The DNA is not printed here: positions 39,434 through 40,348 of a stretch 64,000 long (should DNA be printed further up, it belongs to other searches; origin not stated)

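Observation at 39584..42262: Poorly characterised gene group: PhoU-like helical protein, EndoQ-like PHP nuclease, radical-SAM-like Cys-rich fragment and a 272-bp structured spacer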

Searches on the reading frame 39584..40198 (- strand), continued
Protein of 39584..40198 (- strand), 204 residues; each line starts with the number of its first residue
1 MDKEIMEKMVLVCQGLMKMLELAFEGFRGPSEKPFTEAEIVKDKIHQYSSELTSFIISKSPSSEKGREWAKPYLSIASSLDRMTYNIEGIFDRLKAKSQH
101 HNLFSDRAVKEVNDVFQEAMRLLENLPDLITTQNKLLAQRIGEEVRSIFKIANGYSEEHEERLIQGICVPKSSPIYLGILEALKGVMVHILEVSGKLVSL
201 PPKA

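Call 84: search_protein_families(library=ncbifam, alignment_id=A6, max_evalue=0.01)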
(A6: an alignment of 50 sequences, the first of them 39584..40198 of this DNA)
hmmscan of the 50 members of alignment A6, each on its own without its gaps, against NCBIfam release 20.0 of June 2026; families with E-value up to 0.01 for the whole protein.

A. member 1, window:39584-40198:- (204 aa): 0 families

B. families by the number of members that match (of 50 scanned): 12 families
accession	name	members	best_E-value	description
TIGR02135.1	phoU_full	22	4.3e-18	phosphate signaling complex protein PhoU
NF008332.0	PRK11115.1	3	5.6e-07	phosphate signaling complex protein PhoU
NF006284.1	PRK08456.1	1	0.0014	flagellar motor stator protein MotA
NF008624.1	PRK11611.1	1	0.0015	enhanced serine sensitivity protein SseB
TIGR03297.1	Ppyr-DeCO2ase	1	0.0023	phosphonopyruvate decarboxylase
TIGR02338.1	gimC_beta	1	0.004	prefoldin subunit beta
TIGR04523.1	Mplasa_alph_rch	1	0.0048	helix-rich protein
TIGR01013.1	2a58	1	0.0049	sodium-dependent inorganic phosphate transporter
NF004429.0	PRK05771.2-2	1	0.0056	V-type ATP synthase subunit I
NF040471.1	ydgH_STM1478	1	0.0071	DUF1471 family protein YdgH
TIGR04383.1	acidic_w_LPXTA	1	0.0081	processed acidic surface protein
TIGR01009.1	rpsC_bact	1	0.0083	30S ribosomal protein S3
